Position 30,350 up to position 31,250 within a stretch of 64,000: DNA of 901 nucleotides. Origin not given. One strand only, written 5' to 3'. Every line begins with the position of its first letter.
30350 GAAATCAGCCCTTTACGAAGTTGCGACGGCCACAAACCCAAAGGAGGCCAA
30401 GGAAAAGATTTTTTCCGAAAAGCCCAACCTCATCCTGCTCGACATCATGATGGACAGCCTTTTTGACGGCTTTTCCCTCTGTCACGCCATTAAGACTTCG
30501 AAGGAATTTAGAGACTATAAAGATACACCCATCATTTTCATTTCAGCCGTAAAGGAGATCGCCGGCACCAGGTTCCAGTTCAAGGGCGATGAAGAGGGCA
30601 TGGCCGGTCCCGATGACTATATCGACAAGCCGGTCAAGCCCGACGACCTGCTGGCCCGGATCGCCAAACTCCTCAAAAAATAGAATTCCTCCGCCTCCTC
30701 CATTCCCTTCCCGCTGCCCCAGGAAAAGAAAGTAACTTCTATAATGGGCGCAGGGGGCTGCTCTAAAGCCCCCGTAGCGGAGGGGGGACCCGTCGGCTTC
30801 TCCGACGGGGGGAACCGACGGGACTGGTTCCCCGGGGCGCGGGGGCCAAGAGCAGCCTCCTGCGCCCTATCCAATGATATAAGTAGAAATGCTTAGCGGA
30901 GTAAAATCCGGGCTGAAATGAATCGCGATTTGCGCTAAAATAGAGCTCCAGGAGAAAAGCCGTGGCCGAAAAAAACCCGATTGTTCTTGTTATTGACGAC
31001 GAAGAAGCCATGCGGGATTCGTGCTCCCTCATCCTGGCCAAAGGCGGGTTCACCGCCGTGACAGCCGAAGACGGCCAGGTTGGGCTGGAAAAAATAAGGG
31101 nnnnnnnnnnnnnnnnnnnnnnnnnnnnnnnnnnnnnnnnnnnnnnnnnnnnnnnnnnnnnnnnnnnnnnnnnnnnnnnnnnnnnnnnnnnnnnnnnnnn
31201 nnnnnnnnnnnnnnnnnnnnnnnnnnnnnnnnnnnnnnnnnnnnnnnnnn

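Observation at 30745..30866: Repeat B: candidate new structured RNA with covariation support and its own TATAAT box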

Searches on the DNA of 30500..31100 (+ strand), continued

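Call 41: search_with_rna_model(model_id=R1, sources=[L119, L120, L121, L122, L123, L124, L125, L126, L127, L128, L129, L130, L131, L132, L133, L134, L135, L136, L137, L138, L139, L140, L141, L142, L143, L144, L145, L146, L147, L148, L149, L150, L151, L152, L153, L154, L155, L156, L157, L158, L159, L160, L161, L162, L163, L164, L165, L166, L167, L168, L169, L170, L171, L172, L173, L174, L175, L176, L177, L178, L179, L180, L181, L182, L183, L184, L185, L186, L187, L188, L189, L190, L191, L192, L193, L194, L195, L196, L197, L198, L199, L200, L201, L202, L203, L204, L205, L206, L207, L208, L209, L210, L211, L212, L213, L214, L215, L216, L217, L218], max_evalue=0.001, make_alignment=true)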
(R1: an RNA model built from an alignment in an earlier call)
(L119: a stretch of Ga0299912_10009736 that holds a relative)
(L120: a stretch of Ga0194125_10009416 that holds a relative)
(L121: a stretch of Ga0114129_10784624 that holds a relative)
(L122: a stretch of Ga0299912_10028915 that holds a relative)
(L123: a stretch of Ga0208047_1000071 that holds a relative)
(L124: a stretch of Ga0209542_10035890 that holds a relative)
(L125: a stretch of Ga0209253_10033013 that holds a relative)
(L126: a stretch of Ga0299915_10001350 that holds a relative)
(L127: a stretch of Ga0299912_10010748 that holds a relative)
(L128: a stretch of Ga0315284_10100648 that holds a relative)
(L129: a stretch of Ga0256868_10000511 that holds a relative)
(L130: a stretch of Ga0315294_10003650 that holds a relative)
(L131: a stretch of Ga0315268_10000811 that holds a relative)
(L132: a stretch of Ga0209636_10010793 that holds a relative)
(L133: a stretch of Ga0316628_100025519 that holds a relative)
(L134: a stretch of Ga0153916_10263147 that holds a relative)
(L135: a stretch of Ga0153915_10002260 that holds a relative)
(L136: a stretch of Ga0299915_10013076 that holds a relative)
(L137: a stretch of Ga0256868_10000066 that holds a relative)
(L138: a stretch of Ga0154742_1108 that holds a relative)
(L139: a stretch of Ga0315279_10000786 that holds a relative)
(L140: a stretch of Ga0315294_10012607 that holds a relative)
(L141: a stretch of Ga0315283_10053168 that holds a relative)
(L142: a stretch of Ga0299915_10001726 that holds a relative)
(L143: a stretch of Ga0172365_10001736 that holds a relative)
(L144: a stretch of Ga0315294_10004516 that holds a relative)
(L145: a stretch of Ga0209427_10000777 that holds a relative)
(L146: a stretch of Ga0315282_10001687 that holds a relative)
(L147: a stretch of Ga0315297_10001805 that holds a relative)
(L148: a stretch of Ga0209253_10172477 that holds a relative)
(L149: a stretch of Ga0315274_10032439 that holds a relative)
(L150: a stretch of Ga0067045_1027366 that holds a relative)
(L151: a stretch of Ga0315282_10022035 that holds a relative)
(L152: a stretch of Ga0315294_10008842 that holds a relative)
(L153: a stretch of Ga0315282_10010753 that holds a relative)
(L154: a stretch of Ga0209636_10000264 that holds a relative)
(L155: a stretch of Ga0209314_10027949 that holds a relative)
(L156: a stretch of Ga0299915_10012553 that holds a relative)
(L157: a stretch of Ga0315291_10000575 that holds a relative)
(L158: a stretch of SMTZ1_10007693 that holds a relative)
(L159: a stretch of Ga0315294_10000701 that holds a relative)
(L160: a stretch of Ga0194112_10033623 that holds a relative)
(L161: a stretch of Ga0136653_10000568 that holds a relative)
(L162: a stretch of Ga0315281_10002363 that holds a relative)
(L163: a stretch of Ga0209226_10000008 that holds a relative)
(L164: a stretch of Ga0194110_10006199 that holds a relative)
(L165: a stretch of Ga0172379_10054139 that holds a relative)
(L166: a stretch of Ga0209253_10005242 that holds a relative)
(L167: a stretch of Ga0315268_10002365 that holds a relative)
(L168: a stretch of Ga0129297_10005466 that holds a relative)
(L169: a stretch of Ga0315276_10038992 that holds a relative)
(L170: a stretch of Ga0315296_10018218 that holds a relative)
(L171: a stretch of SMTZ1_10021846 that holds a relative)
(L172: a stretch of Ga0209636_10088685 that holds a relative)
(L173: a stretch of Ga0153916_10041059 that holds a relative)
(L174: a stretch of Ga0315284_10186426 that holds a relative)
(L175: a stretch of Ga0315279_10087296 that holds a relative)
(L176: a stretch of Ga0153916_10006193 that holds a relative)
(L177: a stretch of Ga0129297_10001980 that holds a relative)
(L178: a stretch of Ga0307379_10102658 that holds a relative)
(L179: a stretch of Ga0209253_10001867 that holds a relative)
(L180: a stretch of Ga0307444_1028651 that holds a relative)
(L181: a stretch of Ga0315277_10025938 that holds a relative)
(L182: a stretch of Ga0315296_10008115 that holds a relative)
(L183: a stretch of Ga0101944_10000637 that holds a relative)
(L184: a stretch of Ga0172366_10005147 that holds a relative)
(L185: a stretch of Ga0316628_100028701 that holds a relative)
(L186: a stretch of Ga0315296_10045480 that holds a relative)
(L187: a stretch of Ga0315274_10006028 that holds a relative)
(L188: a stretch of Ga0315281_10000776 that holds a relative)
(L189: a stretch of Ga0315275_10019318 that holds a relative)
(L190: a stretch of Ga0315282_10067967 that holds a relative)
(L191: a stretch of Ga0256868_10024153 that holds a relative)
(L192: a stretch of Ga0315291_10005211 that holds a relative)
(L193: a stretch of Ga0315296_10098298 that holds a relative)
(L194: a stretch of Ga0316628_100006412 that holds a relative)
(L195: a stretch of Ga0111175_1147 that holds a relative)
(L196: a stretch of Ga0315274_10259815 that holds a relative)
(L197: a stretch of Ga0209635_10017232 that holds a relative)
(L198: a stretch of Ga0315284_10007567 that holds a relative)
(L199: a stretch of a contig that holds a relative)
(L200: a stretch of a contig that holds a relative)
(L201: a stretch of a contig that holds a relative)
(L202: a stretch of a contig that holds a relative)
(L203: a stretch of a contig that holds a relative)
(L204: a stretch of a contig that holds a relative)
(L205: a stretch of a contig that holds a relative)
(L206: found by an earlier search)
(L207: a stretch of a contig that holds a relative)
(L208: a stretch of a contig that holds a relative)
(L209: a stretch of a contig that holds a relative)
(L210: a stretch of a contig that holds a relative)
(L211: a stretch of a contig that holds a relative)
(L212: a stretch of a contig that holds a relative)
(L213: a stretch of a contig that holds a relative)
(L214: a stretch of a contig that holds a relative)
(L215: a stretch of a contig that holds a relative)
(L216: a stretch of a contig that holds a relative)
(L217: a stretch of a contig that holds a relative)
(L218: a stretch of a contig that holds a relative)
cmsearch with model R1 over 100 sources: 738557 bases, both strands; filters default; matches with E-value up to 0.001: 112.
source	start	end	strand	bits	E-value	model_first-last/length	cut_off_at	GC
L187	78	203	-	142.4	2.1e-28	1-126/126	no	0.71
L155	2055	2180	+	137.5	2.5e-27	1-126/126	no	0.7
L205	3432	3557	-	134.3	1.3e-26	1-126/126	no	0.73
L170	1992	2118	+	133.4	2.1e-26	1-126/126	no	0.74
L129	14421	14546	+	132.9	2.7e-26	1-126/126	no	0.75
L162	1118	1243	-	132.5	3.3e-26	1-126/126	no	0.72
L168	4821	4946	-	130.6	8.6e-26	1-126/126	no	0.73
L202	4753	4878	+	127.6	4e-25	1-126/126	no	0.75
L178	1002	1123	-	125.6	1.1e-24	1-126/126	no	0.75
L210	726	850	-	125.4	1.3e-24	1-126/126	no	0.78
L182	1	124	-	125.1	1.5e-24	1-123/126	3'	0.69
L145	2204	2330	+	125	1.5e-24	1-126/126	no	0.72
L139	9739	9864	+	124.8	1.7e-24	1-126/126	no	0.79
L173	3383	3509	+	124.3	2.2e-24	1-126/126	no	0.7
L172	2858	2985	-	124.2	2.3e-24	1-126/126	no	0.73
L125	2035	2160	+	123.7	3e-24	1-126/126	no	0.75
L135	2963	3088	+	123.3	3.6e-24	1-126/126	no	0.77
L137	5495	5620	+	122.7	5e-24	1-126/126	no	0.79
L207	10253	10378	-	122.7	5e-24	1-126/126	no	0.72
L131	3960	4086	-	122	7.1e-24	1-126/126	no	0.76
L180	1738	1859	-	121.6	8.5e-24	1-126/126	no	0.74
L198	2059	2185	+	120.8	1.3e-23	1-126/126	no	0.68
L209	1736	1862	-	120.8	1.3e-23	1-126/126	no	0.68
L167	2023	2148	+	119.2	2.9e-23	1-126/126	no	0.79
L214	9545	9670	+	117.6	6.7e-23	1-126/126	no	0.71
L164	118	242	+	116.1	1.4e-22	1-126/126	no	0.71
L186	2873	2991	+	115.7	1.7e-22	1-120/126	3'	0.75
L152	7495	7620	-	115.7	1.8e-22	1-126/126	no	0.75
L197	2369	2495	+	115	2.5e-22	1-126/126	no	0.67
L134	367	489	+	114.3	3.6e-22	1-126/126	no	0.75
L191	1083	1209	-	114.3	3.7e-22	1-126/126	no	0.69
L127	5365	5490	-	113.3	6e-22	1-126/126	no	0.79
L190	1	122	+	113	7.1e-22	5-126/126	5'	0.78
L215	5162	5288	+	112.6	8.4e-22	1-126/126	no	0.7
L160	1114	1239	-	112.1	1.1e-21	1-126/126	no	0.71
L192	899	1023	-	111.2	1.7e-21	1-126/126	no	0.69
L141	1099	1222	-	111.2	1.7e-21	1-126/126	no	0.74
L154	863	989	-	110.8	2.2e-21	1-126/126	no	0.73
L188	4031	4153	+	110.4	2.6e-21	1-126/126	no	0.69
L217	881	1003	-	109.2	4.8e-21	1-126/126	no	0.74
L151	8379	8503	-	109.2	4.9e-21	1-126/126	no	0.73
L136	142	265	-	109.1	5.1e-21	1-126/126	no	0.77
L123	4989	5113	+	108.6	6.7e-21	1-126/126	no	0.73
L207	2250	2374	-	108.3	7.7e-21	1-126/126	no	0.73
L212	5467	5591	-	107.8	9.7e-21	1-126/126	no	0.69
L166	10447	10565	+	104.9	4.4e-20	1-126/126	no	0.71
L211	6507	6633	+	104.8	4.6e-20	1-126/126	no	0.76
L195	10298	10424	-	104.7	4.8e-20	1-126/126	no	0.69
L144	2971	3092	-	104.5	5.3e-20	1-126/126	no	0.75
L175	537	661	+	104.3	5.9e-20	1-126/126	no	0.76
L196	1135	1258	+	103.5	9.1e-20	1-126/126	no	0.76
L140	4735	4856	-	103.4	9.4e-20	1-126/126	no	0.7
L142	9917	10033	+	102.7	1.4e-19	1-126/126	no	0.7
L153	67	191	+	101.7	2.2e-19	1-126/126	no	0.74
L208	292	416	+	101.1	3e-19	1-126/126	no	0.68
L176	4808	4927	-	99.5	6.8e-19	1-126/126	no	0.68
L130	312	433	-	99.2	8.2e-19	1-126/126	no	0.68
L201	95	215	-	98.4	1.2e-18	1-126/126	no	0.74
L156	5720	5845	+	98.1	1.4e-18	1-126/126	no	0.66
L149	1702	1822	+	98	1.5e-18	1-126/126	no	0.73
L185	27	147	+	96.5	3.1e-18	1-126/126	no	0.68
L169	3437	3566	-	96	4.1e-18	1-126/126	no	0.67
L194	7280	7404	-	95.9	4.3e-18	1-126/126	no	0.7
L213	2577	2693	-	95.6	5.1e-18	1-126/126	no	0.74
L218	1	99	+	95.1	6.4e-18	28-126/126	5'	0.75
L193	461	581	-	95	6.9e-18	1-126/126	no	0.72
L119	3528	3659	+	94.3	9.7e-18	1-126/126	no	0.64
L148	401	524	+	94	1.1e-17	1-126/126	no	0.7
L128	3352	3471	-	93.3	1.6e-17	1-126/126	no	0.73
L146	2621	2742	-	91.7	3.6e-17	1-126/126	no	0.69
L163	12729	12848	-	89.8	9.7e-17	1-126/126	no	0.73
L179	4463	4581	+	89.6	1.1e-16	1-126/126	no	0.7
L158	8971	9094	-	89.6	1.1e-16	1-126/126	no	0.69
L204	1582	1710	+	87.7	2.8e-16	1-126/126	no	0.78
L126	5396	5518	+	86.8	4.5e-16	1-126/126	no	0.72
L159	907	1041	+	82.9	3.4e-15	1-126/126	no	0.75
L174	1543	1663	-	81.9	5.6e-15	1-126/126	no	0.74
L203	1491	1611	+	81.9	5.6e-15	1-126/126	no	0.74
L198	5219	5362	+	79.6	1.8e-14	1-126/126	no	0.68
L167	1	84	-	77.2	6.1e-14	1-84/126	3'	0.73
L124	4247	4360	-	75.6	1.3e-13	1-126/126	no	0.61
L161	8126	8237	+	73.6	3.8e-13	1-126/126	no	0.72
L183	795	904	+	71.5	1.1e-12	1-126/126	no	0.65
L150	10676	10791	-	71.4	1.1e-12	1-126/126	no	0.7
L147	13276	13377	-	70.4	1.9e-12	18-126/126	5'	0.75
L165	709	819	+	69.8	2.7e-12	1-126/126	no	0.54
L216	6620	6728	-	69.6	2.9e-12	1-126/126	no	0.57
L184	5918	6035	-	67.8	7.3e-12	1-126/126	no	0.68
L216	3010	3124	-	65.1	2.9e-11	1-126/126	no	0.5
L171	8742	8817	-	58.8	7.4e-10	52-126/126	5'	0.72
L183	563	672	+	58.5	8.5e-10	1-126/126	no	0.64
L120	9316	9378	+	52.4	1.9e-08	35-96/126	no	0.78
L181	6979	7046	-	51.2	3.6e-08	60-126/126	5'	0.74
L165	1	93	-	49.7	7.5e-08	1-108/126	3'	0.61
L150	10966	11079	-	48.9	1.1e-07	1-126/126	no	0.65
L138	5830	5935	-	48.5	1.4e-07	1-126/126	no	0.73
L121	1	89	-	47.6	2.2e-07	1-100/126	3'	0.72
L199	1421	1531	+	46.1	4.7e-07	18-109/126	no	0.71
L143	3590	3670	+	45.8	5.5e-07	1-91/126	3'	0.69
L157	2949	3060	-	45.7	5.9e-07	18-109/126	no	0.71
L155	2055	2180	-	42.4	3.1e-06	1-126/126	no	0.7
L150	10821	10933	-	39.2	1.6e-05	1-126/126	no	0.64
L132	6979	7056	+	36.2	7.3e-05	20-107/126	no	0.69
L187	78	203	+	35.9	8.5e-05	1-126/126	no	0.71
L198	2059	2185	-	35.8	9.1e-05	1-126/126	no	0.68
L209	1736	1862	+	35.8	9.1e-05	1-126/126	no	0.68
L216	500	619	-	35.4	0.00011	1-126/126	no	0.62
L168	4821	4946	+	33.6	0.00028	1-126/126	no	0.73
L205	3432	3557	+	32.7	0.00044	1-126/126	no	0.73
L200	1881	1928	+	32.1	0.00061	44-96/126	no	0.75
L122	4544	4606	-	31.4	0.00085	36-96/126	no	0.63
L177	1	86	-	31.3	0.00092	1-96/126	3'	0.63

Alignment A4: 112 matches aligned to the model, 210 columns, each read 5' to 3' on its own strand. Consensus structure (alignment columns), stored with it:
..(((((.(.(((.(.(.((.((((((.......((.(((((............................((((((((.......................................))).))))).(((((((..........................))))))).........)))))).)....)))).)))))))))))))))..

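Call 75: search_with_rna_model(model_id=R1, source=window, filters=off, max_evalue=1, show_alignments=2)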
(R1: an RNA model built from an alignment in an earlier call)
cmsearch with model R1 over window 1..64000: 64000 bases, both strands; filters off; matches with E-value up to 1: 5.
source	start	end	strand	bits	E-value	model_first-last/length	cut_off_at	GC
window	30744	30869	+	138.1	1.6e-28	1-126/126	no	0.74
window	52251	52377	+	133.7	1.6e-27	1-126/126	no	0.71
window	30744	30869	-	29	0.00025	1-126/126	no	0.74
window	52251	52377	-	24.7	0.0023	1-126/126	no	0.71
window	49191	49264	-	13.5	0.69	1-126/126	no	0.58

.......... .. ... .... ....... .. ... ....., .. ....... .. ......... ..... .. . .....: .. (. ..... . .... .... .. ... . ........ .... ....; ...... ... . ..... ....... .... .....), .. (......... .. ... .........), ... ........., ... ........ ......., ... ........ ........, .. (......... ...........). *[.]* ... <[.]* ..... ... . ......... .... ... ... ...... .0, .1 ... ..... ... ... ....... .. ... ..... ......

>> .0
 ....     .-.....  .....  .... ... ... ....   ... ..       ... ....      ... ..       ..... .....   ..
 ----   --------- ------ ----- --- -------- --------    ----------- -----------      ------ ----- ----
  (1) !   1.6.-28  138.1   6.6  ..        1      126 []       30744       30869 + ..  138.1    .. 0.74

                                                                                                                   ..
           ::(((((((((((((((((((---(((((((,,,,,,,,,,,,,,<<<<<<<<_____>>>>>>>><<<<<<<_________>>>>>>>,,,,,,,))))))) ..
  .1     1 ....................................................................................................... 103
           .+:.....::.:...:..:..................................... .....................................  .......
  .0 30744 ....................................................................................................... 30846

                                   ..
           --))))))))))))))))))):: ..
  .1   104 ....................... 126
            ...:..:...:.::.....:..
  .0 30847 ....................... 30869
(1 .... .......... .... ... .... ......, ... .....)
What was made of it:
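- On MITE: There are two in the window (call 75).
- Checked: A covariance model run with filters off finds only these two, at 138 and 134 bits, E about 1e-28 (call 75).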

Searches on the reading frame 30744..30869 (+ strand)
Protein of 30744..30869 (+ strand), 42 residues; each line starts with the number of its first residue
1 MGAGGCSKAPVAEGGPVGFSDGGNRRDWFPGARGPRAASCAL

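Call 68: search_protein_families(library=pfam, proteins=[L216:55-498:+, L216:624-2357:+, L216:2354-3019:+, L216:3128-4156:+, L216:4242-5534:+, L216:5657-6571:+])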
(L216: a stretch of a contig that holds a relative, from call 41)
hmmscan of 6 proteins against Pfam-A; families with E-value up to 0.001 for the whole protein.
L216:55-498:+ (147 aa): 1 family
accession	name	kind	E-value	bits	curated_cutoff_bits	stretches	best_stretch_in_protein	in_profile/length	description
PF02502.23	LacAB_rpiB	-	1.9e-40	138.5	24.7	1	2-139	1-137/138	Ribose/Galactose Isomerase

L216:624-2357:+ (577 aa): 2 families
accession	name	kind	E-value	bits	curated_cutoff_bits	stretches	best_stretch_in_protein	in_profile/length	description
PF02913.24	FAD-oxidase_C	-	2.9e-51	175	21.2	1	296-561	3-247/248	FAD linked oxidases, C-terminal domain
PF01565.28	FAD_binding_4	-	5.2e-26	91.4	26.4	1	33-177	1-134/139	FAD binding domain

L216:2354-3019:+ (221 aa): 2 families
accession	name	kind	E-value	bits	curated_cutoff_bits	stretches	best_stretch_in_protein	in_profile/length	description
PF00834.25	Ribul_P_3_epim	-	6.5e-37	127.3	21.1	1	4-203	2-197/198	Ribulose-phosphate 3 epimerase family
PF00215.30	OMPdecase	-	0.00076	19.9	27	0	162-215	164-220/221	Orotidine 5'-phosphate decarboxylase / HUMPS family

L216:3128-4156:+ (342 aa): 2 families
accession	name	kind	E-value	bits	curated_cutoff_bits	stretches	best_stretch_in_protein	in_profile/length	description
PF00294.29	PfkB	-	1.4e-38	133.4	25.8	1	29-315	9-298/302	pfkB family carbohydrate kinase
PF08543.17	Phos_pyr_kin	-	0.00086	19.2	27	0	196-301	110-226/246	Phosphomethylpyrimidine kinase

L216:4242-5534:+ (430 aa): 0 families

L216:5657-6571:+ (304 aa): 1 family
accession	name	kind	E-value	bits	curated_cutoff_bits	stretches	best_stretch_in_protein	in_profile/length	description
PF01116.26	F_bP_aldolase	-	7.5e-61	206.5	25.5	1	2-301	2-272/277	Fructose-bisphosphate aldolase class-II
